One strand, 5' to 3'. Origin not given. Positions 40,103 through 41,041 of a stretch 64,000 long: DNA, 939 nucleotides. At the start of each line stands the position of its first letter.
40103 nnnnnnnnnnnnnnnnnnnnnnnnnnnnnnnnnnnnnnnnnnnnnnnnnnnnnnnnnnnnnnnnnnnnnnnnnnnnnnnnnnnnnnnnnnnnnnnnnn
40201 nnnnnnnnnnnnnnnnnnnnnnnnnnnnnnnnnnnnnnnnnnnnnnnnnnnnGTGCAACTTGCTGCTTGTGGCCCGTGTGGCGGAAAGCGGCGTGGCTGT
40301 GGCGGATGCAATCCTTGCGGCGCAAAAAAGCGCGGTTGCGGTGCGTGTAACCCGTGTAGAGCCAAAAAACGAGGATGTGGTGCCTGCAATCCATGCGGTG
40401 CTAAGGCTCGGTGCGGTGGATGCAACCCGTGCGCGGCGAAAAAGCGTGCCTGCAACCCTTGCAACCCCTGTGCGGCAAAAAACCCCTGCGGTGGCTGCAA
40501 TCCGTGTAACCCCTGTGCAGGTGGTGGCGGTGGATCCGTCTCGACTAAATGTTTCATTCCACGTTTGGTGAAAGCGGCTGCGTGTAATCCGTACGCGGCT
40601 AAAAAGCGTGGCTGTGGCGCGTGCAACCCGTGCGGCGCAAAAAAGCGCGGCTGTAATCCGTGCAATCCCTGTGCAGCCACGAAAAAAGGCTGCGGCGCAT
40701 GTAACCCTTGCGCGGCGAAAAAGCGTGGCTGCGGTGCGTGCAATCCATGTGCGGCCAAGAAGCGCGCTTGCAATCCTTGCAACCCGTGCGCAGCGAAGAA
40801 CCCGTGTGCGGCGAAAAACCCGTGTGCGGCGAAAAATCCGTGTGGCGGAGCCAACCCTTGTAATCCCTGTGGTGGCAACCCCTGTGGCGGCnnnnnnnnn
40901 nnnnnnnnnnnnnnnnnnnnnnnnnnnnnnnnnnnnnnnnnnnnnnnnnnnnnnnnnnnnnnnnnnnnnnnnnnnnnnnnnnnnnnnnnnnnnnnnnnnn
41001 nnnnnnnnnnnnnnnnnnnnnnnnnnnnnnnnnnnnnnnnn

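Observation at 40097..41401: Exported CNPC / C-x2-C-x2-C repeat domain (about 44 Cys) fused to a cytochrome P460-like haem domain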

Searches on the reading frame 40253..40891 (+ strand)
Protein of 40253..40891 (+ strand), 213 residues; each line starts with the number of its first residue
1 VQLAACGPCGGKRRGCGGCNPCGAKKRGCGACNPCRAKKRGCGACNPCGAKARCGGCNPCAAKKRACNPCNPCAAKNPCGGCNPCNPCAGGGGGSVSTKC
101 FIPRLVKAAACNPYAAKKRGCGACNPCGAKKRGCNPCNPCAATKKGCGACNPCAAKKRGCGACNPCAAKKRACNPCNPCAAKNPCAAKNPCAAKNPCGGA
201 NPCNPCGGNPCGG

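Call 43: find_homologous_proteins(query=window:40253-40891:+, max_evalue=0.001)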
Query seq(213 aa) (213 aa): 1017 proteins with E <= 0.001 among 8000 candidates; the best 120 are listed.
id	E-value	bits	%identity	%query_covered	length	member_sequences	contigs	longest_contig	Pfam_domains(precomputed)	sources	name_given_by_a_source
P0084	1.7e-49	187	68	65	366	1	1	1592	PF16694.11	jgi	-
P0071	3.2e-49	186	61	86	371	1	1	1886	PF16694.11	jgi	jgi:hypothetical protein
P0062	8.6e-44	168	70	67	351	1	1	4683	PF16694.11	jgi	-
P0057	4.3e-42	163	65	59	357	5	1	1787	PF16694.11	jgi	-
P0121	5.0e-42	163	64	73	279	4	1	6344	PF02008.26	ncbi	ncbi:MAG: hypothetical protein ACI9DC_005384, partial [Gammaproteobacteria bacterium]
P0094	5.7e-41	159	54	70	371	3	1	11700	PF16694.11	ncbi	-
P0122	9.1e-41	158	56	57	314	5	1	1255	-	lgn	-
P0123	3.2e-35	140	52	76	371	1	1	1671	PF16694.11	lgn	-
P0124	3.6e-35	140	55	63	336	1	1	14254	-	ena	-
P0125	8.9e-35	139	38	84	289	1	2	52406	-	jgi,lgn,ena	-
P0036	1.3e-32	132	64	84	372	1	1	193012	PF16694.11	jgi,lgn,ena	-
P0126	2.0e-32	131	65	59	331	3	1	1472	PF16694.11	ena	-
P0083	3.2e-32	130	48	50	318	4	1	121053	PF16694.11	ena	-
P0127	5.5e-31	126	41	92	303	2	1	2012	-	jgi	jgi:hypothetical protein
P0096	8.8e-31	126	57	74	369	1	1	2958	PF16694.11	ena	-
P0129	4.6e-30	123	39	92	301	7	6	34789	PF21342.3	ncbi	-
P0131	7.4e-29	119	40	96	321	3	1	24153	PF21342.3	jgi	-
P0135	6.2e-28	116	41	90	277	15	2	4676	PF21342.3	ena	-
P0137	4.4e-26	110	35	99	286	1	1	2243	PF21342.3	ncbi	-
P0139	1.5e-25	109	40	84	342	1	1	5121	PF21342.3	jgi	jgi:hypothetical protein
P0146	4.8e-23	100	41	82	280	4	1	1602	PF21342.3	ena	-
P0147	5.1e-23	100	40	90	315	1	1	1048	PF21342.3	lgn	-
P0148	5.4e-23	100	53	53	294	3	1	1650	PF21342.3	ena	-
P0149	5.7e-23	100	44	98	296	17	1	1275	PF21342.3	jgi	-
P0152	1.2e-22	99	40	89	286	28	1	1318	PF21342.3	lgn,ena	-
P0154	1.5e-22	99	43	91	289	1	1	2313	PF21342.3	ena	-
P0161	6.8e-22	97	43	93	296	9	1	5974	PF21342.3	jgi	-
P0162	1.1e-21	96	71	34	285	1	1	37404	PF21342.3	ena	-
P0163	2.2e-21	95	38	84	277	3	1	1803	PF21342.3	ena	-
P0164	2.5e-21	95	39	78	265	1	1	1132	PF21342.3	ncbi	-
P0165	2.6e-21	95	37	100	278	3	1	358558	PF21342.3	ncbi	-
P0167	3.7e-21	94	41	92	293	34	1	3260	PF21342.3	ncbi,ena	-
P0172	2.2e-20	92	38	91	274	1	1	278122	PF21342.3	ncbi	-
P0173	2.6e-20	91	37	91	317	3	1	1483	PF21342.3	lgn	-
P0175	5.2e-20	90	54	50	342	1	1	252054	PF21342.3,PF03150.20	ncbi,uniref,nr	ncbi:hypothetical protein [Motiliproteus coralliicola]|uniref:hypothetical protein n=1 Tax=Motilipro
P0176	5.7e-20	90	49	67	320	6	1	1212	PF21342.3,PF03150.20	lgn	-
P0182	6.7e-19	87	37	86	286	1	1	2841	PF21342.3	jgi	jgi:hypothetical protein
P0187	2.7e-18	85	38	84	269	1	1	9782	PF21342.3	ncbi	-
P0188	3.0e-18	85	36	72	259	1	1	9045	PF21342.3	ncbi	-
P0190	3.5e-18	84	37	98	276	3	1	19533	PF21342.3,PF03150.20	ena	-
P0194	7.9e-18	83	31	85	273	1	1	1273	PF21342.3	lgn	-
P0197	1.2e-17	83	62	26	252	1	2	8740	PF21342.3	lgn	-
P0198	1.3e-17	83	40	90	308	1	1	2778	PF21342.3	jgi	-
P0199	1.3e-17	82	52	40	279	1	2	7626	PF21342.3,PF03150.20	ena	-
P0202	3.6e-17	81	55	57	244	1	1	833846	-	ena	-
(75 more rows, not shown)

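Call 46: find_encoding_contigs(protein=P0175, flank=6000, max_places=2)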
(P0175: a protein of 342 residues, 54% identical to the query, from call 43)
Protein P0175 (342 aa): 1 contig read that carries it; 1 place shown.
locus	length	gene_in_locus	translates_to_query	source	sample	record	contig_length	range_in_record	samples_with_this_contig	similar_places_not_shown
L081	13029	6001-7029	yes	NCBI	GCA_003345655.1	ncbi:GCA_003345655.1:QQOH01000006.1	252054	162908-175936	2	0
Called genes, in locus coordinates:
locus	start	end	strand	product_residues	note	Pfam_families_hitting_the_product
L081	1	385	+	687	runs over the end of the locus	PF00989:PAS (weak), PF00990:GGDEF, PF00563:EAL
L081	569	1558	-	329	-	PF00491:Arginase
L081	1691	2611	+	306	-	PF00126:HTH_1, PF03466:LysR_substrate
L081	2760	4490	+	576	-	PF03485:Arg_tRNA_synt_N, PF00750:tRNA-synt_1d, PF05746:DALR_1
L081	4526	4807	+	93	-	-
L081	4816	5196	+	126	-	PF04892:VanZ-LLP1 (weak)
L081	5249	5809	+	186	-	PF00578:AhpC-TSA, PF08534:Redoxin, PF00085:Thioredoxin (weak), PF13098:Thioredoxin_2 (weak), PF13905:Thioredoxin_8 (weak)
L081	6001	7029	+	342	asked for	PF03150:CCP_MauG (faint), PF21342:SoxA-TsdA_cyt-c (weak)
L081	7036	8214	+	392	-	PF14522:Cytochrome_C7 (faint), PF22113:Mtrc-MtrF_II-IV_dom (faint), PF13435:Cytochrome_C554 (weak)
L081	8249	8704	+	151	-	-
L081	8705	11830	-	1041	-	PF00873:ACR_tran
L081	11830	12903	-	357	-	PF25973:BSH_CzcB (weak)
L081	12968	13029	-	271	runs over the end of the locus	-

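Call 47: find_encoding_contigs(protein=P0165, flank=6000, max_places=2)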
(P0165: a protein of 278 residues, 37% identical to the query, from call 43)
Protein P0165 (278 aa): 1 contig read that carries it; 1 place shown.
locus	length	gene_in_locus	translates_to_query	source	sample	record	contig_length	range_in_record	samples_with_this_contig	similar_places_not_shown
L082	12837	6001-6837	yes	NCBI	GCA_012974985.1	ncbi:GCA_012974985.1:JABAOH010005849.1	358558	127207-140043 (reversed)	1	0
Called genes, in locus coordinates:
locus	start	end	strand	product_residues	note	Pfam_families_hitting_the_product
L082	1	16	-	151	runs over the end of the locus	PF00293:NUDIX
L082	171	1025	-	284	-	PF00702:Hydrolase, PF12710:HAD, PF13419:HAD_2, PF13242:Hydrolase_like (weak)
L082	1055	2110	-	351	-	PF08240:ADH_N, PF16912:Glu_dehyd_C, PF00107:ADH_zinc_N, PF13602:ADH_zinc_N_2 (weak)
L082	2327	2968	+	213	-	PF00753:Lactamase_B, PF23023:Anti-Pycsar_Apyc1 (weak), PF12706:Lactamase_B_2 (faint)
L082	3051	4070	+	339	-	PF00135:COesterase, PF20434:BD-FAE, PF07859:Abhydrolase_3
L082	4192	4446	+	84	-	-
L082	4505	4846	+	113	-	-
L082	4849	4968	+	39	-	-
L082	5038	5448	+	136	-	PF01663:Phosphodiest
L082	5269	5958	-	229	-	-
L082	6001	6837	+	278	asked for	PF21342:SoxA-TsdA_cyt-c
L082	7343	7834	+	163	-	-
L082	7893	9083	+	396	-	PF04143:Sulf_transp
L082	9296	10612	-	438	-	PF00890:FAD_binding_2 (faint), PF01266:DAO, PF13450:NAD_binding_8 (faint)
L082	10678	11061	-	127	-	PF01042:Ribonuc_L-PSP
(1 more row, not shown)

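Call 48: find_encoding_contigs(protein=P0172, flank=6000, max_places=2)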
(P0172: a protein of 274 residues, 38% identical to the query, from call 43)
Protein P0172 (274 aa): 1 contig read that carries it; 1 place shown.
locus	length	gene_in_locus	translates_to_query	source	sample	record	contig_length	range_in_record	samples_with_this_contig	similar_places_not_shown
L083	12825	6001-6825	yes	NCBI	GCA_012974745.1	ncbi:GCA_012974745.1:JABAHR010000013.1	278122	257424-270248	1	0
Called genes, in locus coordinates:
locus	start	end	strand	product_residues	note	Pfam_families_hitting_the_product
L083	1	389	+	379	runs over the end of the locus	-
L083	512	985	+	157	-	PF00037:Fer4 (faint), PF12797:Fer4_2 (faint), PF12837:Fer4_6 (faint), PF13237:Fer4_10 (faint), PF25160:LdpA_Fe-S-bd (faint), PF13247:Fer4_11, PF14697:Fer4_21 (weak), PF12838:Fer4_7 (weak), +3 more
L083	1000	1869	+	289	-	-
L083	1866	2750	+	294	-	PF01314:AFOR_C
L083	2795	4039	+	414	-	PF01266:DAO (faint), PF03486:HI0933_like (faint), PF07992:Pyr_redox_2, PF13450:NAD_binding_8 (faint), PF13454:NAD_binding_9 (faint), PF13738:Pyr_redox_3 (faint), PF16912:Glu_dehyd_C (faint), PF00070:Pyr_redox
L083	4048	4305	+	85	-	PF02597:ThiS (weak)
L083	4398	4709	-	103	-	-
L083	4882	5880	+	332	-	-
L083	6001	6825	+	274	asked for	PF21342:SoxA-TsdA_cyt-c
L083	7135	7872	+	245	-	PF22308:DUF6969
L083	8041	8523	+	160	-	-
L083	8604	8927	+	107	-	-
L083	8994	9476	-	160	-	PF03625:DUF302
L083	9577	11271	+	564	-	PF00732:GMC_oxred_N, PF00890:FAD_binding_2 (faint), PF05199:GMC_oxred_C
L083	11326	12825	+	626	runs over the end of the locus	PF13667:ThiC-associated, PF01964:ThiC_Rad_SAM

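Call 61: search_protein_families(library=pfam, proteins=[P0165, P0202], max_evalue=0.01)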
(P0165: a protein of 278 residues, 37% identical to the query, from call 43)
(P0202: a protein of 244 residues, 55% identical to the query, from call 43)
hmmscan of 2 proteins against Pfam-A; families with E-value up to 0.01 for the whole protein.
P0165 (278 aa): 2 families
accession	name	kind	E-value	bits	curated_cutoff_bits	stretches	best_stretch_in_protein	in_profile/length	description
PF21342.2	SoxA-TsdA_cyt-c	-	2.2e-10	40.8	27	1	133-219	1-81/88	SoxA/TsdA, cytochrome c domain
PF03150.19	CCP_MauG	-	0.00097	20.2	25.6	1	134-162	7-36/149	Di-haem cytochrome c peroxidase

P0202 (244 aa): 0 families
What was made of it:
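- Closest known: SoxAX cytochrome with the SoxYZ carrier protein. Same: The sister architecture of the repeat module carries a SoxA/TsdA-type cytochrome c domain (PF21342 at 40.8 bits; call 61).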

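Call 64: find_encoding_contigs(protein=P0125, flank=6000, max_places=1)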
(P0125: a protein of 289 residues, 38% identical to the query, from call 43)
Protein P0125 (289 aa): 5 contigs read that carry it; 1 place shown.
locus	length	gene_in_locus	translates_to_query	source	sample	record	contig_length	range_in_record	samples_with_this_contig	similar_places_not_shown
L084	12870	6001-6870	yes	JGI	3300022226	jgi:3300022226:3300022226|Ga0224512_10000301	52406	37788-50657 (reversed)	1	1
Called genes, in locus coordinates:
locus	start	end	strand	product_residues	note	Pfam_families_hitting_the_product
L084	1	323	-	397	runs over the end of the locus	PF01053:Cys_Met_Meta_PP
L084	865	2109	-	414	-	PF07690:MFS_1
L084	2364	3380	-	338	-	PF01073:3Beta_HSD, PF01370:Epimerase, PF04321:RmlD_sub_bind (weak), PF07993:NAD_binding_4, PF16363:GDP_Man_Dehyd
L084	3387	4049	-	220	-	PF07298:NnrU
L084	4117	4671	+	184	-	PF02592:Vut_1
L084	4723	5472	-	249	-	PF00378:ECH_1, PF16113:ECH_2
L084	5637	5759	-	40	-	-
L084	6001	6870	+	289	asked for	-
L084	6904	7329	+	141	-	-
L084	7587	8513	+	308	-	PF03781:FGE-sulfatase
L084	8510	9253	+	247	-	PF22308:DUF6969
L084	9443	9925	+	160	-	-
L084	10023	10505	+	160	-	PF03625:DUF302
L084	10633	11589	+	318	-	PF16697:Yop-YscD_cpl, PF00498:FHA, PF00990:GGDEF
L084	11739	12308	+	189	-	PF02441:Flavoprotein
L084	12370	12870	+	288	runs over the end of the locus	PF10282:Lactonase (faint), PF08450:SGL (faint), PF24684:Vgb_lyase (faint), PF20067:SSL_N (faint), PF01436:NHL (weak)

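Call 65: find_encoding_contigs(protein=P0129, flank=6000, max_places=1)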
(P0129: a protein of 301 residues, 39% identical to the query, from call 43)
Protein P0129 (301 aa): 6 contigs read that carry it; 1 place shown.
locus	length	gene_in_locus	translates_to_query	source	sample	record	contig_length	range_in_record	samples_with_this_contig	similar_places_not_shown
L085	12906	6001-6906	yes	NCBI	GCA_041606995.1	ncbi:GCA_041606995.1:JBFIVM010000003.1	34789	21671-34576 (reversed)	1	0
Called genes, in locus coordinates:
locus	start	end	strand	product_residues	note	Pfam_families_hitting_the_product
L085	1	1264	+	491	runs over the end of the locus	?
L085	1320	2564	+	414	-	PF01266:DAO (faint), PF03486:HI0933_like (faint), PF07992:Pyr_redox_2, PF13450:NAD_binding_8 (faint), PF13454:NAD_binding_9 (faint), PF13738:Pyr_redox_3 (faint), PF00070:Pyr_redox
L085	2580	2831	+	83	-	PF02597:ThiS (weak)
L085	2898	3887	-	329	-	PF05721:PhyH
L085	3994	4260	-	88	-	-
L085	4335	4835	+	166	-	PF05163:DinB, PF04978:MST, PF12867:DinB_2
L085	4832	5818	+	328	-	-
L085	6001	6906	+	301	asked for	PF21342:SoxA-TsdA_cyt-c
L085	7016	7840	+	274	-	PF03781:FGE-sulfatase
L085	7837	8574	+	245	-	PF22308:DUF6969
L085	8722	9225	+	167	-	-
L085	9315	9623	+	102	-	-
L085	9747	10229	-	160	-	PF03625:DUF302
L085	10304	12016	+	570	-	PF00732:GMC_oxred_N, PF00890:FAD_binding_2 (faint), PF05199:GMC_oxred_C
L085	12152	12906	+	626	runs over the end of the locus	PF13667:ThiC-associated, PF01964:ThiC_Rad_SAM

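Call 66: find_encoding_contigs(protein=P0131, flank=6000, max_places=1)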
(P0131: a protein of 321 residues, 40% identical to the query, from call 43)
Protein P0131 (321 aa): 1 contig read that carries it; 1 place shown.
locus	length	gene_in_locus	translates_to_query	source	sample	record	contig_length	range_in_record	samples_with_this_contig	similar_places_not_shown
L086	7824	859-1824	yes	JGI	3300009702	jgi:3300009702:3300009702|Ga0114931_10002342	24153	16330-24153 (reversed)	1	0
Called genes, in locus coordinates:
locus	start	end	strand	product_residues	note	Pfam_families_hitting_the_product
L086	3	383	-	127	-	?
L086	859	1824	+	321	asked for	PF21342:SoxA-TsdA_cyt-c (weak)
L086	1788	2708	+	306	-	PF03781:FGE-sulfatase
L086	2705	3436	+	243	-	PF22308:DUF6969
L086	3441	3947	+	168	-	-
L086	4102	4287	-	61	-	-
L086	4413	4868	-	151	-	PF03625:DUF302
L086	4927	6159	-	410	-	PF13180:PDZ_2 (weak), PF17820:PDZ_6 (faint), PF03572:Peptidase_S41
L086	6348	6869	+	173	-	PF00027:cNMP_binding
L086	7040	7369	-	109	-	PF00034:Cytochrom_C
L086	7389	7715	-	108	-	PF00034:Cytochrom_C (weak)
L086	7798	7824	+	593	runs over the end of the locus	PF00342:PGI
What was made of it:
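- Genes overlap by 4 bp in the operons of L084-L086 (calls 64-66).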
